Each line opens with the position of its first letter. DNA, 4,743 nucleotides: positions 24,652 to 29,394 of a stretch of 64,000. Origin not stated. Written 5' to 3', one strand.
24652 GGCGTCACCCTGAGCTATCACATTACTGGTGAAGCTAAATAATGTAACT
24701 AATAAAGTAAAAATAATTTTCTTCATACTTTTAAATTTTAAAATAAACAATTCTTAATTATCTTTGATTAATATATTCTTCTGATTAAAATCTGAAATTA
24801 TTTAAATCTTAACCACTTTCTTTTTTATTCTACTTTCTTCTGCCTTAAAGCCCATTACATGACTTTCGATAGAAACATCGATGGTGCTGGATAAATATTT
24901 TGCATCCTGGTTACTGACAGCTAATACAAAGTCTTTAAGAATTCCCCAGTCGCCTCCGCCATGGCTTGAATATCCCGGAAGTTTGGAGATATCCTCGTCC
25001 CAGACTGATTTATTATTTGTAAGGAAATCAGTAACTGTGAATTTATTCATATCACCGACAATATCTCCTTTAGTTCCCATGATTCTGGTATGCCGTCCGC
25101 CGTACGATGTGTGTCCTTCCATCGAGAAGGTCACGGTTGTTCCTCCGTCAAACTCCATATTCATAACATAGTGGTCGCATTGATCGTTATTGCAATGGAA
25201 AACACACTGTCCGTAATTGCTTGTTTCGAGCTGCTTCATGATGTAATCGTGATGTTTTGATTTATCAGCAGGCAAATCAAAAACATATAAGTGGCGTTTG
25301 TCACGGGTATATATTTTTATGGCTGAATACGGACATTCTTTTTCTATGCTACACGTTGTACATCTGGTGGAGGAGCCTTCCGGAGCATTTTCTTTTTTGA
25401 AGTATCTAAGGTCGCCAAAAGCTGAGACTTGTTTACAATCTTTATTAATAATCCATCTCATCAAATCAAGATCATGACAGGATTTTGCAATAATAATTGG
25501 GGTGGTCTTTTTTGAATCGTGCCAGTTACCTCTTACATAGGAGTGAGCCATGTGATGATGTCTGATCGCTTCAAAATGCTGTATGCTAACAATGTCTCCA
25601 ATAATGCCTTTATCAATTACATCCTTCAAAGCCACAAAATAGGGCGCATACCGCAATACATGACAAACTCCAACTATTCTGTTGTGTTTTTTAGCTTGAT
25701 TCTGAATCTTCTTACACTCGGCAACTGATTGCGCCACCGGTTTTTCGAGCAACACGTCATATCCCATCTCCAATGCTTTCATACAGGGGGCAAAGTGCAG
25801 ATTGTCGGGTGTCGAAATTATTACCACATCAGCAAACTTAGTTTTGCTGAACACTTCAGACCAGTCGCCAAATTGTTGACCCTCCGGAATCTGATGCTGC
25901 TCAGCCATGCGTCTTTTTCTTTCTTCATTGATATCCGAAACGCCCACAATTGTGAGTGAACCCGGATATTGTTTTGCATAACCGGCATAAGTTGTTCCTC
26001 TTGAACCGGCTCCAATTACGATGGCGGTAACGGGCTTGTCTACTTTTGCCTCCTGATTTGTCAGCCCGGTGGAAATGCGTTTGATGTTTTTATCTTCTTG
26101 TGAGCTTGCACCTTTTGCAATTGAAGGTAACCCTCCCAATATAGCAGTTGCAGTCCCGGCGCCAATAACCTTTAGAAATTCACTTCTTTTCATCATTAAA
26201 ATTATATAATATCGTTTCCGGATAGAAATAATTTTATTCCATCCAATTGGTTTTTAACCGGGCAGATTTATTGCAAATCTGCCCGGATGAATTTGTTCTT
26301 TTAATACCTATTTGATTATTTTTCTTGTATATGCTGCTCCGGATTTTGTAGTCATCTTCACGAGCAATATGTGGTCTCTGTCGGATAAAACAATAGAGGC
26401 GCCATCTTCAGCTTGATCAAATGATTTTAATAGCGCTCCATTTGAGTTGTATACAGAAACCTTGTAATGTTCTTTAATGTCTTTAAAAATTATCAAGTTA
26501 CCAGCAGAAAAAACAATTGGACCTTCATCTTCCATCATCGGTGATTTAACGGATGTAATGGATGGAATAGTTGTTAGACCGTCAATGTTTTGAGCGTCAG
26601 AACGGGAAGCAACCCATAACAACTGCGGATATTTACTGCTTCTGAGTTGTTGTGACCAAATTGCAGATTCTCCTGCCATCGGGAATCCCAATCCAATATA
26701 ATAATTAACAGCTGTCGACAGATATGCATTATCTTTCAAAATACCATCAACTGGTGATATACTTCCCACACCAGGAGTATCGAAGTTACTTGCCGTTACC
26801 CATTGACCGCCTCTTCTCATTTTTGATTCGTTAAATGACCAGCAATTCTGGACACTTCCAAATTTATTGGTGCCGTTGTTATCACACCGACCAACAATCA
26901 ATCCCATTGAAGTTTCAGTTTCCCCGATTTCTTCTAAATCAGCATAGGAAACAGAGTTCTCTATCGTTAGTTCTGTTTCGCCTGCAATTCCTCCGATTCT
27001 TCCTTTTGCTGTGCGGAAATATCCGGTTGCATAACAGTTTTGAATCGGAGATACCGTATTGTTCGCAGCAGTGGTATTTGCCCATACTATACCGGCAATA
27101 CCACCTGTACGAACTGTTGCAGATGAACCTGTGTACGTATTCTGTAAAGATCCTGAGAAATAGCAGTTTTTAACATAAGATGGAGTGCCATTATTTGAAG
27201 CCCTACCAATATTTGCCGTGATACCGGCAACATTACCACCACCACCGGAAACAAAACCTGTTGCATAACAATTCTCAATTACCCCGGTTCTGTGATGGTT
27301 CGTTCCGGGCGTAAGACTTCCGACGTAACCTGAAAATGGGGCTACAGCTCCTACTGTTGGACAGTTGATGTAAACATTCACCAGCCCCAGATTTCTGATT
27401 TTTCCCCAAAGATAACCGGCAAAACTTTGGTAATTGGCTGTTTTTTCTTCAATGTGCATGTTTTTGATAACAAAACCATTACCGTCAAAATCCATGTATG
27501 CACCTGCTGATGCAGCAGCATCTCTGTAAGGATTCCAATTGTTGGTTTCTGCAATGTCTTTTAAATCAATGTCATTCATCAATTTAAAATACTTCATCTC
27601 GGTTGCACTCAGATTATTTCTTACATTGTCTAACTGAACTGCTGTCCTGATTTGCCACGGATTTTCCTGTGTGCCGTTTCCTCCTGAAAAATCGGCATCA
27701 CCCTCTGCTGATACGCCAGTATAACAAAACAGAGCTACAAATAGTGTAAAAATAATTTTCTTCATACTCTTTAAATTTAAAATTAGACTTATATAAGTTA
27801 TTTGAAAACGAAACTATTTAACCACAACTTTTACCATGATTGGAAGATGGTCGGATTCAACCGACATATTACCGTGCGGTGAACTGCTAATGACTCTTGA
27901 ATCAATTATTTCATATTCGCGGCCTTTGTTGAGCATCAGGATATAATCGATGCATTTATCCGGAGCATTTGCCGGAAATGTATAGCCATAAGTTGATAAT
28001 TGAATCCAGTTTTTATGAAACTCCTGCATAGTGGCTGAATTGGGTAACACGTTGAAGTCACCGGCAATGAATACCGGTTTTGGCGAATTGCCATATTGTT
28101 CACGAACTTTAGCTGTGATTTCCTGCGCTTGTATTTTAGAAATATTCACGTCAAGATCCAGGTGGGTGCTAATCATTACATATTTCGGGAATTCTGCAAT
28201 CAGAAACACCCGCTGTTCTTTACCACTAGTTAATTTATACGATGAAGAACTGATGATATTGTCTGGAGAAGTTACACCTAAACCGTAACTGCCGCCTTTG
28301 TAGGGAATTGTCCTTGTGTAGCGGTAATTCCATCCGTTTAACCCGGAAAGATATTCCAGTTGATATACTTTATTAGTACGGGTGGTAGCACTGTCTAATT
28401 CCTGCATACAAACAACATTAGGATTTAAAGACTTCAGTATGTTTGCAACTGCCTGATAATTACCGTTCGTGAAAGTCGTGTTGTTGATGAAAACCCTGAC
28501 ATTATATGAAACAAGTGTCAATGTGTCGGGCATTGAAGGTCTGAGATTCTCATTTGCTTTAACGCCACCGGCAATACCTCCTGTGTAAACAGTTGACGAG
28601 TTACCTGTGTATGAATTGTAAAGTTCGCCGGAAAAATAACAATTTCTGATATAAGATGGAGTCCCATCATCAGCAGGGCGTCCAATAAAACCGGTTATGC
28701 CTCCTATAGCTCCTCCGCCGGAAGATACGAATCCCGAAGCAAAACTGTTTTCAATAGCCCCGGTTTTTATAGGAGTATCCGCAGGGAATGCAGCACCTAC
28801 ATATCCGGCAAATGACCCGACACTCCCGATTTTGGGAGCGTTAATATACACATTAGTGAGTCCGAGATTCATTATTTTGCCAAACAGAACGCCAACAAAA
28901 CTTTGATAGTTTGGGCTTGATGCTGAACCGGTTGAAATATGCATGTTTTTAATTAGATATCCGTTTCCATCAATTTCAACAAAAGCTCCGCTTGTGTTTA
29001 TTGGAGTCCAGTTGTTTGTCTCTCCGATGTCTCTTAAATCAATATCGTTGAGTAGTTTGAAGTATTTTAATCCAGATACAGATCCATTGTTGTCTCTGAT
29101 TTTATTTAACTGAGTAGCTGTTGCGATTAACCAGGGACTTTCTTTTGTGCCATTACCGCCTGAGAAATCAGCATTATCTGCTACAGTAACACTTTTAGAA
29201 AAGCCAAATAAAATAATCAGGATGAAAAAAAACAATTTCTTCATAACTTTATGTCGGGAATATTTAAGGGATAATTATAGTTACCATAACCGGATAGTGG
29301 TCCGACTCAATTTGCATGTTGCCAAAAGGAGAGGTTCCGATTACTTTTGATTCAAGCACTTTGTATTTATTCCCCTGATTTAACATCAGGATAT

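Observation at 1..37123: Twin PULs that look built to degrade a glycosylated glycerol-phosphate polymer (candidate teichoic-acid utilisation locus)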

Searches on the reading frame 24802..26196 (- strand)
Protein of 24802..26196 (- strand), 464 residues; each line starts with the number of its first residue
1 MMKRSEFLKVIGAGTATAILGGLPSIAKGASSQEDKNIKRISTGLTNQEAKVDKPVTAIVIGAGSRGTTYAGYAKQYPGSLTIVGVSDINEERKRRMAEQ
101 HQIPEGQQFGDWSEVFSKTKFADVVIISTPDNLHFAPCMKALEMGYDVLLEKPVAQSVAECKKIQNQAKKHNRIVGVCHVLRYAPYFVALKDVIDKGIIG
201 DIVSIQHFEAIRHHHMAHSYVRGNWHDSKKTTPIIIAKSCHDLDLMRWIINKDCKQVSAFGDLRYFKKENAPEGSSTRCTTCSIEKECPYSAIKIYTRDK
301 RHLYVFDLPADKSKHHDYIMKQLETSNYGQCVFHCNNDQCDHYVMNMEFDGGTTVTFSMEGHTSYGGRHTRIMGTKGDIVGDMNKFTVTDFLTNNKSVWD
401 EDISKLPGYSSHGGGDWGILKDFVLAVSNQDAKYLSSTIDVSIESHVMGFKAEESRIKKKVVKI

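Call 4: search_protein_families(library=pfam, proteins=[window:24802-26196:-])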
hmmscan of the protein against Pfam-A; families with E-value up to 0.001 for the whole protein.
window:24802-26196:- (464 aa): 3 families
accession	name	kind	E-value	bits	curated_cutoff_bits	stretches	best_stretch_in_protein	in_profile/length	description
PF01408.29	GFO_IDH_MocA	-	1.6e-22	80.9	24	1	59-178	4-119/120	Oxidoreductase family, NAD-binding Rossmann fold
PF22725.1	GFO_IDH_MocA_C3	-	1.5e-13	51.2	27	1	187-262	1-73/124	GFO/IDH/MocA C-terminal domain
PF02894.22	GFO_IDH_MocA_C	-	2.6e-11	44.2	22.9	1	191-403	1-151/218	Oxidoreductase family, C-terminal alpha/beta domain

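Call 27: search_solved_structures(query=window:24802-26196:-, max_evalue=0.00001)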
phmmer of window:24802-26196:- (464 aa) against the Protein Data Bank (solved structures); distinct sequences matched with E-value up to 0.00001: 60.
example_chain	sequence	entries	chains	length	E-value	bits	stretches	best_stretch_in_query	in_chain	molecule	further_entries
3ec7_A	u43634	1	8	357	3e-15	59.3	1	58-260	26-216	Putative Dehydrogenase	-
3mz0_A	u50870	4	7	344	1.3e-13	53.8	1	60-259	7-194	Inositol 2-dehydrogenase/D-chiro-inositol 3-dehydrogenase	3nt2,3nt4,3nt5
4l8v_A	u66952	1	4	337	1.2e-12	50.7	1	60-259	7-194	Inositol 2-dehydrogenase/D-chiro-inositol 3-dehydrogenase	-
4l9r_A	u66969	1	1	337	1.2e-12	50.7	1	60-259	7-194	Inositol 2-dehydrogenase/D-chiro-inositol 3-dehydrogenase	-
3nto_A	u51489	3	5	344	1.3e-12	50.6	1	60-259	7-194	Inositol 2-dehydrogenase/D-chiro-inositol 3-dehydrogenase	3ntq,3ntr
6jw6_A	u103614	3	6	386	1.4e-12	50.4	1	54-259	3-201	Dehydrogenase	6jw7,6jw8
3dty_A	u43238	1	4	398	1.9e-11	46.8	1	49-216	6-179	Oxidoreductase, Gfo/Idh/MocA family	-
3e18_A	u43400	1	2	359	3e-11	46.1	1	58-259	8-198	oxidoreductase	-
9m3d_B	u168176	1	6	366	1e-10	44.3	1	79-262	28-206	DgpA1 from W974-1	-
2glx_A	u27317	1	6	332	1.4e-10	43.9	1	121-274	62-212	1,5-anhydro-D-fructose reductase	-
7xr9_A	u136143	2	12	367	3.3e-10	42.6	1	82-275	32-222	DgpA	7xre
6z3c_AAA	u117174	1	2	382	3.5e-10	42.6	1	57-205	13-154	Gfo/Idh/MocA family oxidoreductase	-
6z3b_A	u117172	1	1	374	3.7e-10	42.5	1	58-205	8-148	Gfo/Idh/MocA family oxidoreductase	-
6z3b_B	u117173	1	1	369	4.1e-10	42.3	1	59-204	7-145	Gfo/Idh/MocA family oxidoreductase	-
8qc3_A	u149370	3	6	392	6.3e-10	41.7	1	42-261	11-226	Oxidoreductase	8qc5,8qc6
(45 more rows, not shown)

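Call 28: search_protein_families(library=ncbifam, proteins=[window:24802-26196:-], max_evalue=0.01)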
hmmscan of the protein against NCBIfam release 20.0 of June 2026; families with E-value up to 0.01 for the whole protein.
window:24802-26196:- (464 aa): 10 families
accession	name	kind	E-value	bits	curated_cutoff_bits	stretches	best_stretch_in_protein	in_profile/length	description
NF040723.1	UDP-GlcNAcDh_Arch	equivalog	3.8e-32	112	450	1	59-261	4-188/302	UDP-N-acetylglucosamine 3-dehydrogenase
TIGR04380.1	myo_inos_iolG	equivalog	5.9e-24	84.5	355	1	60-264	6-199/330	inositol 2-dehydrogenase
NF052679.1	InsChiInosDhIolG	equivalog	1e-18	67.5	540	1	60-258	7-193/343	bifunctional inositol 2-dehydrogenase/D-chiro-inositol 1-dehydrogenase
NF008607.0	PRK11579.1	subfamily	7.2e-14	51.5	330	1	114-228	58-166/346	oxidoreductase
NF052479.1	LevoglcsnDh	equivalog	1.1e-13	50.7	650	1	86-260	41-211/386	levoglucosan dehydrogenase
NF058561.1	BT_2158_fam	equivalog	1.4e-13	50.2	750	1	48-208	29-183/487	glycoside 3-dehydrogenase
NF058563.1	BT_2159_fam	equivalog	2e-13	50.1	650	1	60-259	5-192/350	disaccharide 3-dehydrogenase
NF041392.1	XylDh_Gfo6_Halo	equivalog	4.3e-12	45.5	350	1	82-208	44-169/350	D-xylose 1-dehydrogenase Gfo6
NF007574.0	PRK10206.1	equivalog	8.9e-12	44.7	352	1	97-213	41-158/345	oxidoreductase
NF005504.0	PRK07118.1-3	equivalog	0.0046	16.3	437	1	251-338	145-234/293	Fe-S cluster domain-containing protein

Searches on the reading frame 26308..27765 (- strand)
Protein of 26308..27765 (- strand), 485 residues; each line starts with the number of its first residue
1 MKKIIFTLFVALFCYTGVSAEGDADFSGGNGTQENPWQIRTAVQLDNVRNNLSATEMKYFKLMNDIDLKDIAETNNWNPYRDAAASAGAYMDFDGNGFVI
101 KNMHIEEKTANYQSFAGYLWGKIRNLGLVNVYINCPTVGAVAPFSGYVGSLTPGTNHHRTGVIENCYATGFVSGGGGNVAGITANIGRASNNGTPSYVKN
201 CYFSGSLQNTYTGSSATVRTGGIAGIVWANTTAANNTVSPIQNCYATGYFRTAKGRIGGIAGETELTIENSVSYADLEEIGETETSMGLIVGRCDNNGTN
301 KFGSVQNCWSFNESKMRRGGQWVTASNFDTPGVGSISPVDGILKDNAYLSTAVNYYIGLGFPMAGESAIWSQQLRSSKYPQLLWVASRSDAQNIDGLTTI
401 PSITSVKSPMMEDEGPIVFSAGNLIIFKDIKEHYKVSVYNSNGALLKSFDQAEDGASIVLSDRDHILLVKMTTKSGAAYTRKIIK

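Call 4: search_protein_families(library=pfam, proteins=[window:26308-27765:-])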
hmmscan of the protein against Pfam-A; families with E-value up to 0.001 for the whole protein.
window:26308-27765:- (485 aa): 0 families

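Call 22: search_solved_structures(query=window:26308-27765:-, max_evalue=1)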
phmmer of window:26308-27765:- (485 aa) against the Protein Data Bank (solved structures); distinct sequences matched with E-value up to 1: 1.
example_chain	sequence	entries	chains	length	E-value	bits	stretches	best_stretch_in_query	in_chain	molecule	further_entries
3n6z_A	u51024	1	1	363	2.8e-32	115.6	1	25-329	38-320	putative immunoglobulin A1 protease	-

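Call 25: search_protein_families(library=pfam, proteins=[window:26308-27765:-], max_evalue=5)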
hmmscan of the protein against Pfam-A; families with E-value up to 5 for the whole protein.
window:26308-27765:- (485 aa): 1 family
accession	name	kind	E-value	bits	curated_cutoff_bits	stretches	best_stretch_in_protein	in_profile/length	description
PF07581.17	Glug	-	0.039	14.8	20.5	1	158-170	15-25/28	The GLUG motif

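Call 28: search_protein_families(library=ncbifam, proteins=[window:26308-27765:-], max_evalue=0.01)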
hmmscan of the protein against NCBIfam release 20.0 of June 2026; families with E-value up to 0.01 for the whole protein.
window:26308-27765:- (485 aa): 0 families

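Call 47: find_homologous_proteins(query=window:26308-27765:-, max_evalue=0.00001)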
Query window:26308-27765:- (485 aa): 75 proteins with E <= 0.00001 among 8000 candidates.
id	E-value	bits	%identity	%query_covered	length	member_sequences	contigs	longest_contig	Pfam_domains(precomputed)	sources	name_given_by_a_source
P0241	0.0e+0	1052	95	100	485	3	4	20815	-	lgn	-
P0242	0.0e+0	1030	93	100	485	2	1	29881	-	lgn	-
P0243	0.0e+0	1026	92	100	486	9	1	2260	-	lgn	-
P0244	2.0e-259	880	79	100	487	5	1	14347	-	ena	-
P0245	4.3e-243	826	74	100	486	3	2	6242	-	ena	-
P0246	6.1e-238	809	74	100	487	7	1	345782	-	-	-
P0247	5.6e-236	802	74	100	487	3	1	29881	-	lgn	-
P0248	1.1e-225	768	68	100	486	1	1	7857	-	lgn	-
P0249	6.8e-167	574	56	100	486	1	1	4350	-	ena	-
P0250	4.1e-164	565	55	100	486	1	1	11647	-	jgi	jgi:hypothetical protein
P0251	1.9e-161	556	60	88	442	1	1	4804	-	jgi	-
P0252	2.2e-137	477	49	100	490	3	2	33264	-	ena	-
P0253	8.8e-136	472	50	100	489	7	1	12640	-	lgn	-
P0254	1.1e-127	445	55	78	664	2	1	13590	PF03372.30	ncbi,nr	ncbi:MAG: endonuclease/exonuclease/phosphatase family protein [Dysgonamonadaceae bacterium]|nr:endon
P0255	2.7e-126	441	54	80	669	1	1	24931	PF03372.30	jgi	jgi:endonuclease/exonuclease/phosphatase family metal-dependent hydrolase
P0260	3.2e-58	216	38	92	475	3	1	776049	-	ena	-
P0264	1.4e-37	148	35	76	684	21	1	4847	PF09992.15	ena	-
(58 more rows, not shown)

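Call 51: search_protein_families(library=pfam, proteins=[P0264, P0254, P0260], max_evalue=0.01)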
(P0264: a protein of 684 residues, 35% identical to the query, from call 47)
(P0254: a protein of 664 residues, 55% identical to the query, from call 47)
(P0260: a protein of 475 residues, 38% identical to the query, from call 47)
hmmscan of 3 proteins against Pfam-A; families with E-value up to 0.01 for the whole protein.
P0264 (684 aa): 1 family
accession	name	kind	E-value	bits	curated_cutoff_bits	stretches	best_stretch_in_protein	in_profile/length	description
PF09992.14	NAGPA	-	6.3e-26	92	25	1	120-322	2-168/169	Phosphodiester glycosidase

P0254 (664 aa): 1 family
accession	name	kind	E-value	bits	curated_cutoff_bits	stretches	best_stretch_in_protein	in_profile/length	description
PF03372.29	Exo_endo_phos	-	7.6e-14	52.4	24.5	1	54-243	1-201/225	Endonuclease/Exonuclease/phosphatase family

P0260 (475 aa): 0 families

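Call 72: predict_structure(alignment_id=A3)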
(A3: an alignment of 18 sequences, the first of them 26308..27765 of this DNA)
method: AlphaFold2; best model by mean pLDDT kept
length: 485 residues; sequences in the alignment: 18
mean_pLDDT: 89.2   pTM: 0.78
mean pLDDT of the five models: 89.2, 88.1, 86.8, 86.2, 83.1
residues with pLDDT >= 90: 326; 70-90: 124; 50-70: 21; < 50: 14
segments of 3 or more residues with pLDDT < 50: 16-21, 407-414
pLDDT, mean of each block of 10 residues (from residue 1): 67 50 80 96 93 90 93 80 84 98 89 92 97 87 96 91 98 92 97 96 97 88 98 94 98 96 98 97 91 94 97 92 91 95 95 94 92 93 94 89 61 65 85 90 88 84 79 83 82
secondary structure, 60 per line:
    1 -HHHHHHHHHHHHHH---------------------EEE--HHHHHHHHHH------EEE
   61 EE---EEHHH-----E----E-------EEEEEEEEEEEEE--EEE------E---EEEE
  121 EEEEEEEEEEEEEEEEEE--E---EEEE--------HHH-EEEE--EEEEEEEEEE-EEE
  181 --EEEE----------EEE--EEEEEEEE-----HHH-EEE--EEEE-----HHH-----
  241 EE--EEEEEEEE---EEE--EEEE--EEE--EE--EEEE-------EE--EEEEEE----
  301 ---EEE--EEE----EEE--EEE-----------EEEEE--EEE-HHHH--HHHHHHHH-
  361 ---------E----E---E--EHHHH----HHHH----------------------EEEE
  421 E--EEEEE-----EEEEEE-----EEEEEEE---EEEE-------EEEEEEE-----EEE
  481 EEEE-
elements in order: H2-15 E37-39 H42-51 E58-62 E89-101 E104-106 E117-138 E145-148 E161-164 E167-176 E178-180 E183-186 E197-199 E202-209 E219-221 E224-227 E245-252 E256-258 E261-264 E267-269 E276-279 E291-296 E304-306 E309-311 E316-318 E321-323 E335-339 E342-344 H346-349 H352-359 H383-386 H391-394 E417-421 E424-428 E434-439 E445-451 E455-458 E466-472 E478-484

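Call 76: fold_search(model_id=the predicted structure, library=pdb)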
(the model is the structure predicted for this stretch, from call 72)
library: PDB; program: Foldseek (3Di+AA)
matches with E <= 10: 1029; with E <= 0.001: 1
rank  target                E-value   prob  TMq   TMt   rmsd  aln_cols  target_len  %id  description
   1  3n6z                  5.6e-19  1.00  0.60  0.85   2.7       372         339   28  Crystal structure of a putative immunoglobulin A1 protease (BACOVA_03286) from Bacteroides ovatus at 1.30 A resolution (released 2010-07-21)
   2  8gl6_D                6.8e-03  1.00  0.13  0.72   3.1        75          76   24  The Type 9 Secretion System in vitro assembled, RemA-CTD substrate bound complex (released 2024-01-31)
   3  8gl8_D                1.3e-02  1.00  0.12  0.68   3.8        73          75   23  The Type 9 Secretion System Extended Translocon - SprA-PorV-PPI-RemZ-SkpA-SprE complex (released 2024-01-31)
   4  8glk_D                5.6e-02  1.00  0.13  0.71   2.6        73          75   18  The Type 9 Secretion System dGldL peak II, NucA substrate bound complex (released 2024-01-31)
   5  3d33_A                6.2e-02  1.00  0.14  0.61   2.4        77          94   14  Crystal structure of a duf3244 family protein with an immunoglobulin-like beta-sandwich fold (bvu_0276) from bacteroid (released 2008-05-27)
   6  5z19_A                6.8e-02  1.00  0.12  0.10   4.6        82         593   12  The crystal structure of Ruminococcus gnavus beta-glucuronidase in complex with uronic isofagomine (released 2018-12-12)
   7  3d33_B                7.9e-02  1.00  0.14  0.62   2.4        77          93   14  Crystal structure of a duf3244 family protein with an immunoglobulin-like beta-sandwich fold (bvu_0276) from bacteroid (released 2008-05-27)
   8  6ec6_A                7.9e-02  1.00  0.11  0.09   4.8        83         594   10  Ruminococcus gnavus Beta-glucuronidase (released 2019-02-13)
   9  6jz5_A                7.9e-02  0.99  0.11  0.09   5.2        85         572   14  b-glucuronidase from Ruminococcus gnavus in complex with D-glucuronic acid (released 2020-06-10)
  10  7pq4_MODEL_1_A        8.3e-02  1.00  0.13  0.57   4.5        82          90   16  NMR Structure of RgpB C-terminal Domain (released 2022-09-28)
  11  6eca_A                9.2e-02  0.98  0.11  0.09   5.5        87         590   14  Lactobacillus rhamnosus Beta-glucuronidase (released 2019-02-13)
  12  8qb1_C                1.0e-01  1.00  0.13  0.64   2.7        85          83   14  C-terminal domain of mirolase from Tannerella forsythia (released 2024-02-28)
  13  6jz1_B                1.1e-01  1.00  0.11  0.10   4.8        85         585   13  Apo structure of b-glucuronidase from Ruminococcus gnavus at 1.7 Angstrom resolution (released 2020-06-03)
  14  5z19_E                1.1e-01  1.00  0.11  0.09   4.9        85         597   13  The crystal structure of Ruminococcus gnavus beta-glucuronidase in complex with uronic isofagomine (released 2018-12-12)
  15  6jz8_A                1.1e-01  0.99  0.12  0.10   4.5        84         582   15  b-glucuronidase from Ruminococcus gnavus in complex with D-glucaro 1,5-lactone (released 2020-06-10)
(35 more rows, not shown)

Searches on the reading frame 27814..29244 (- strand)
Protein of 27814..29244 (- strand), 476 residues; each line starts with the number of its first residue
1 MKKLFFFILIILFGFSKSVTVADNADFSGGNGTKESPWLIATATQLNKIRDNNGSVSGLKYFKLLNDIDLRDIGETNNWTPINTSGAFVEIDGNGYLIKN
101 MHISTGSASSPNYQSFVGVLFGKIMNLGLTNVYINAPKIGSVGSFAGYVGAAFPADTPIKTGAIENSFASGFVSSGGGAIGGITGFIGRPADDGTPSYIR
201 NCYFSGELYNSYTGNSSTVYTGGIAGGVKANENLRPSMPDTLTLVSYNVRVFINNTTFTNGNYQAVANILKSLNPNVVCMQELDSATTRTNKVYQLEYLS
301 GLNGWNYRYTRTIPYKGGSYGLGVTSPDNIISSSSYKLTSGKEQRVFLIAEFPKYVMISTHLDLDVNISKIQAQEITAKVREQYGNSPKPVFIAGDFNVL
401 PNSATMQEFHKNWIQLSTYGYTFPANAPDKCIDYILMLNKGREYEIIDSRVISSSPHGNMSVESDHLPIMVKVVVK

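Call 4: search_protein_families(library=pfam, proteins=[window:27814-29244:-])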
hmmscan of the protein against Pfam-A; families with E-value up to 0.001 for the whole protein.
window:27814-29244:- (476 aa): 1 family
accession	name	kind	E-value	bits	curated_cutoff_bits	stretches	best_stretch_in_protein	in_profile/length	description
PF03372.29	Exo_endo_phos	-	2e-17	64.1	24.5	1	245-436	1-201/225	Endonuclease/Exonuclease/phosphatase family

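Call 25: search_protein_families(library=pfam, proteins=[window:27814-29244:-], max_evalue=5)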
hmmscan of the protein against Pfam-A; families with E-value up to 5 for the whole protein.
window:27814-29244:- (476 aa): 2 families
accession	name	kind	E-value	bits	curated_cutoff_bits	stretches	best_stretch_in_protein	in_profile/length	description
PF03372.29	Exo_endo_phos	-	2e-17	64.1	24.5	1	245-436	1-201/225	Endonuclease/Exonuclease/phosphatase family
PF07581.17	Glug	-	0.23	12.4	20.5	1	141-171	4-25/28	The GLUG motif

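Call 28: search_protein_families(library=ncbifam, proteins=[window:27814-29244:-], max_evalue=0.01)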
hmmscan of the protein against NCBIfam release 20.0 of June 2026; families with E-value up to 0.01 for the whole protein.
window:27814-29244:- (476 aa): 4 families
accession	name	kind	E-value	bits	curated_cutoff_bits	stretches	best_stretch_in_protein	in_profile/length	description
TIGR00633.1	xth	equivalog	2.2e-05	24.1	99.05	1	244-406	3-159/255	exodeoxyribonuclease III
NF003842.0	PRK05421.1-4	equivalog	0.00056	19.4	144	1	230-475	20-257/259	endonuclease/exonuclease/phosphatase family protein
TIGR00195.1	exoDNase_III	equivalog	0.0012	18.6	182.55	0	263-408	15-158/254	exodeoxyribonuclease III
NF045851.1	mem_nucl_MnuA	subfamily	0.0071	16.3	185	0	245-312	2-72/317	MnuA family membrane nuclease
